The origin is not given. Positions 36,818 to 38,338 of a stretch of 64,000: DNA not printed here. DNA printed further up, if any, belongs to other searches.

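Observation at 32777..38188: Glycosyltransferase x3 + MsbA-like ABC exporter + APH-like phosphotransferase operon fused to cassette copy 1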

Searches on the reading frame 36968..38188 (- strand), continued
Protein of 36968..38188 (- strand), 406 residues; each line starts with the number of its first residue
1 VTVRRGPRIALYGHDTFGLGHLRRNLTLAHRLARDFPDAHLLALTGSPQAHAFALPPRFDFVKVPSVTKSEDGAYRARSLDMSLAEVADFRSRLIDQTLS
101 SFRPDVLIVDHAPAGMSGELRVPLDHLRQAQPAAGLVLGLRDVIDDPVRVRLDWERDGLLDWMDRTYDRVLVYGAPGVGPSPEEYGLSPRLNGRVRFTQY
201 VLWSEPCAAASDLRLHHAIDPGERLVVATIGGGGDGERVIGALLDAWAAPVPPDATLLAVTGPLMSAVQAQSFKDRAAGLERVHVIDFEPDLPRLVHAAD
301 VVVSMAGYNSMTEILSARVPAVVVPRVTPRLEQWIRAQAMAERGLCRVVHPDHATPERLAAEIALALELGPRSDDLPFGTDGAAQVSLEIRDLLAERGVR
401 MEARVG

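Call 22: find_related_loci(query=A1, collection=genome_contigs, flank=10000)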
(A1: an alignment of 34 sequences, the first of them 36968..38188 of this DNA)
Query A1 (406 aa) in genome_contigs; peptide patterns used: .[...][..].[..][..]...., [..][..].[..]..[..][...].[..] (x = any residue, [..] = any of these).
600 stretches matched a pattern (row limit reached: there are more); 593 encode a relative of the query (tblastn E <= 1e-3); the best 80 are kept; 80 distinct loci.
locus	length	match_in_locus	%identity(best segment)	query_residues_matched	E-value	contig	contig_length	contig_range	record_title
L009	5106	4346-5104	71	1-253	3e-113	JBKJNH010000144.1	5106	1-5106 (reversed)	MAG: Candidatus Eisenbacteria bacterium isolate ant_bin.365 S1Ck117_2902534_flag_1_multi_7.0000_len_5106, whole genome s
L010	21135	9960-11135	39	9-396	1e-83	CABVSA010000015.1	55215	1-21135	MAG: uncultured Nitrospira sp. isolate Nitrospira sp. RBC100 genome assembly, contig: MAG100_15, whole genome shotgun se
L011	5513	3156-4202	43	11-359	7e-84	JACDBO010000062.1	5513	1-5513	MAG: Chloroflexia bacterium isolate MGR_bin284 SD2897-2912_k127_3760365, whole genome shotgun sequence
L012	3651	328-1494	41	6-395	7e-84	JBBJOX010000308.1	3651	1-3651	MAG: Thermomicrobiales bacterium isolate RDP_SRG_02 MBC-RDOWN_F0-S0_21406, whole genome shotgun sequence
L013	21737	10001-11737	37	8-367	7e-82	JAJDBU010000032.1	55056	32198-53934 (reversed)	MAG: Nitrospirota bacterium isolate OFTM244 OFTM244_31, whole genome shotgun sequence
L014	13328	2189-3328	39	8-387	2e-80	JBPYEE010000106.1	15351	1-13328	MAG: Vicinamibacterales bacterium isolate Bin.016.fastaField_forest_FP4 k127_1366641, whole genome shotgun sequence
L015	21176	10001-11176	39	1-396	6e-79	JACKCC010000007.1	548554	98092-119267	MAG: Ardenticatenaceae bacterium isolate HK-STAS-CHLO-37 HK-STAS-CHLO-37_7, whole genome shotgun sequence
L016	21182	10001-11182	38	7-398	2e-75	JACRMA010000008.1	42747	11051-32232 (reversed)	MAG: Candidatus Zixiibacteriota bacterium isolate NC_groundwater_1895_Pr3_B-0.1um_59_8 SR2-18-B1_coassembly_131536, whol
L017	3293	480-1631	44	6-390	4e-75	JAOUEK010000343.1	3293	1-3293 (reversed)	MAG: Thermoleophilia bacterium isolate 4_1_Jan_SF_Bin61 4_1_Jan_SF_Bin61_scaffold_17516_c1, whole genome shotgun sequenc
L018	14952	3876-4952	40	4-364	7e-75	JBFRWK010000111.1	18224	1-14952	MAG: Xenococcaceae cyanobacterium isolate 05_out_wi_poop_bin.3 05outWiPooB3_c_000001018423, whole genome shotgun sequenc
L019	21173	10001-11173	39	4-394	2e-73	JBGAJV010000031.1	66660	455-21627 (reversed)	MAG: Anaerolineales bacterium isolate MAG_AAO_H125.59 AAOH125-59_opera_contig_1315, whole genome shotgun sequence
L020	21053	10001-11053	37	6-359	3e-72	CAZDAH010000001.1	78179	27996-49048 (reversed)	MAG TPA_asm: uncultured Ignavibacteria bacterium isolate binchicken_co395_172 genome assembly, contig: NODE_16_length_78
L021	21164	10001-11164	40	8-382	2e-71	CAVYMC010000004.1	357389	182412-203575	MAG: uncultured Chloroflexia bacterium isolate MFD01299.bin.2.120 genome assembly, contig: contig_12666, whole genome sh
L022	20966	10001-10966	42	8-341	2e-71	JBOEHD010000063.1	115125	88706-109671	MAG: Acidimicrobiales bacterium isolate PBSact2 PBS13d_contig_1439, whole genome shotgun sequence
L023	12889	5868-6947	39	6-373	2e-71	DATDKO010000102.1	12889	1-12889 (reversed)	MAG TPA_asm: Rubrobacter sp. isolate SMAG_U360 k141_2039548, whole genome shotgun sequence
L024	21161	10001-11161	39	4-396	1e-71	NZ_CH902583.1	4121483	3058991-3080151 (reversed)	Roseobacter sp. MED193 1099517003978, whole genome shotgun sequence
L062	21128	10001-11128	39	6-390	2e-67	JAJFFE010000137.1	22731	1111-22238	MAG: Planctomycetota bacterium isolate OFTM36 OFTM36_136, whole genome shotgun sequence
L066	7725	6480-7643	39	7-397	2e-67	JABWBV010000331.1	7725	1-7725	MAG: Anaerolineales bacterium isolate MAG_39 scaffold_11695, whole genome shotgun sequence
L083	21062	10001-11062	39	8-363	7e-67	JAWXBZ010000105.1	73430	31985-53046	MAG: Candidatus Eisenbacteria bacterium isolate MP8IB2.79 k99_497576, whole genome shotgun sequence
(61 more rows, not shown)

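Call 29: search_protein_families(library=pfam, proteins=[L024:1453-3543:+, L024:3540-4571:+, L024:4568-5722:+, L024:5209-7089:+, L024:7269-9716:-, L024:13499-14092:+, L024:15234-16034:+, L024:15941-16507:+, L024:17486-18646:-, L024:12300-13500:+], max_evalue=0.001)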
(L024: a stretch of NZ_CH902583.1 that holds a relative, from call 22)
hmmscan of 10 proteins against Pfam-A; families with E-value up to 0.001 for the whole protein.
L024:1453-3543:+ (697 aa): 1 family
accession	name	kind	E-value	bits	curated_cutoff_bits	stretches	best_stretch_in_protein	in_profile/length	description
PF00496.27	SBP_bac_5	-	3.9e-53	181.3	32.4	1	161-577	2-357/368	Bacterial extracellular solute-binding proteins, family 5 Middle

L024:3540-4571:+ (344 aa): 2 families
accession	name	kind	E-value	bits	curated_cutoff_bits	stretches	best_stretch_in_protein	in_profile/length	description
PF00528.27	BPD_transp_1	-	5e-27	95.3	26.4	1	132-338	1-183/184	Binding-protein-dependent transport system inner membrane component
PF19300.4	BPD_transp_1_N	-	3e-05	24.6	23.8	1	6-118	2-111/114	Binding-prot-dependent transport system membrane comp, N-term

L024:4568-5722:+ (385 aa): 2 families
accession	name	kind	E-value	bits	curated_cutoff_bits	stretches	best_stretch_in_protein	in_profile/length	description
PF00528.27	BPD_transp_1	-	3.4e-33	115.4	26.4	1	195-382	1-180/184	Binding-protein-dependent transport system inner membrane component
PF12911.12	OppC_N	-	1.3e-08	35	23.9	1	35-85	3-53/53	N-terminal TM domain of oligopeptide transport permease C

L024:5209-7089:+ (627 aa): 1 family
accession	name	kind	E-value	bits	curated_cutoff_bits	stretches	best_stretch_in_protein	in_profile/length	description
PF02515.22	CoA_transf_3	-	6.7e-44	150.9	23.3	1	371-564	1-204/366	CoA-transferase family III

L024:7269-9716:- (816 aa): 3 families
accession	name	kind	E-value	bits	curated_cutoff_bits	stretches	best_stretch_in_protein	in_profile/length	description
PF00924.24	MS_channel_2nd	-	8.7e-15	55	20.2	1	609-674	1-68/68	Mechanosensitive ion channel, beta-domain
PF21082.3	MS_channel_3rd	-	4.6e-13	49.8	21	1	683-767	5-88/88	Mechanosensitive ion channel MscS, C-terminal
PF21088.3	MS_channel_1st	-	4.4e-07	30.2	23.1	1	568-608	2-42/42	Mechanosensitive ion channel, transmembrane helices 2/3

L024:13499-14092:+ (198 aa): 1 family
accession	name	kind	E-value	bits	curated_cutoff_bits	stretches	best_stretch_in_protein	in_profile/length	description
PF00300.27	His_Phos_1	-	3e-36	125.4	21.7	1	7-182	1-185/194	Histidine phosphatase superfamily (branch 1)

L024:15234-16034:+ (267 aa): 0 families

L024:15941-16507:+ (189 aa): 1 family
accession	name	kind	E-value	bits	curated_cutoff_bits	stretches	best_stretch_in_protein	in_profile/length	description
PF12692.13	Methyltransf_17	-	1.3e-73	246.7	27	1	32-189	1-160/160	S-adenosyl-L-methionine methyltransferase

L024:17486-18646:- (387 aa): 2 families
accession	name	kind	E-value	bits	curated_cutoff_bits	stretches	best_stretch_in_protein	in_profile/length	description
PF07969.17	Amidohydro_3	-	4.8e-08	33.3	29.7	1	332-386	408-471/472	Amidohydrolase family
PF01979.26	Amidohydro_1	-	2.9e-05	23.9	25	1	138-381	90-331/345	Amidohydrolase family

L024:12300-13500:+ (400 aa): 4 families
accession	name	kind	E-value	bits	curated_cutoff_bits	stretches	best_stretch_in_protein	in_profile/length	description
PF00534.26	Glycos_transf_1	-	1.6e-17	64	26.4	1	251-377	42-172/172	Glycosyl transferases group 1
PF13692.12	Glyco_trans_1_4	-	8.9e-17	62.1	27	1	253-342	27-119/142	Glycosyl transferases group 1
PF13524.12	Glyco_trans_1_2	-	1.6e-09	38.3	25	1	274-383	27-134/144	Glycosyl transferase-like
PF20706.3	GT4-conflict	-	1.8e-07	30.9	26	1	289-339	271-321/385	Family 4 Glycosyltransferase in conflict systems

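Call 44: search_solved_structures(query=A1, max_evalue=0.1)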
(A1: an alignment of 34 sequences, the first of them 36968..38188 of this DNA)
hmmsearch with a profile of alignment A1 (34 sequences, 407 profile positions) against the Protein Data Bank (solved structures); distinct sequences matched with E-value up to 0.1: 25.
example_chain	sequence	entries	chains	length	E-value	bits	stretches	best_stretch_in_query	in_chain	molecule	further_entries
1f0k_A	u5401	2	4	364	3.8e-15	58.8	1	225-397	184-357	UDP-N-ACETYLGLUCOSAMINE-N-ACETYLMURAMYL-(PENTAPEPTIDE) PYROPHOSPHORYL-UNDECAPRENOL N-ACETY | UDP-N-acetylglucosamine--N-acetylmuramyl-(pentapeptide) pyrophospho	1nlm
7d1i_A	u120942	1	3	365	4.9e-11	45.3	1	220-395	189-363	UDP-N-acetylglucosamine--N-acetylmuramyl-(pentapeptide) pyrophosphoryl-undecaprenol N-acet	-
7vlb_A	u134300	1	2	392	1.5e-09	40.3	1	291-398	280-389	UDP-glycosyltransferase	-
6kqx_A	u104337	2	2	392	7.6e-09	38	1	294-398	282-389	Uncharacterized UDP-glucosyltransferase YjiC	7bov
6kqw_A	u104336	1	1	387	2.6e-08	36.3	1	294-395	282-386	Uncharacterized UDP-glucosyltransferase YjiC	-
3s2u_A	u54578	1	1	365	4.3e-07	32.3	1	281-373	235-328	UDP-N-acetylglucosamine--N-acetylmuramyl-(pentapeptide) pyrophosphoryl-undecaprenol N-acet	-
10zg_A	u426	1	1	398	4.4e-07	32.2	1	273-392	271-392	Glycosyl transferase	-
2iya_A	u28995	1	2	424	8.3e-07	31.3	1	281-394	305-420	OLEANDOMYCIN GLYCOSYLTRANSFERASE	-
8h5d_A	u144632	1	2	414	3.7e-06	29.2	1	287-399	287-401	Glycosyltransferase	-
7vm0_A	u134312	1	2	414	1.1e-05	27.6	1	287-399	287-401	Glycosyl transferase family 1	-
6j31_A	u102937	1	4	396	0.00011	24.4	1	281-386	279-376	kcn28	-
6j32_A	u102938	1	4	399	0.00011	24.3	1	281-386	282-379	Kcn28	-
4m83_A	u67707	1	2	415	0.00015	23.9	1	281-399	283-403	Oleandomycin glycosyltransferase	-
2iyf_A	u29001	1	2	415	0.00015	23.9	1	281-399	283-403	OLEANDOMYCIN GLYCOSYLTRANSFERASE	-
4m60_A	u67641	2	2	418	0.00015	23.9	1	281-399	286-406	Oleandomycin glycosyltransferase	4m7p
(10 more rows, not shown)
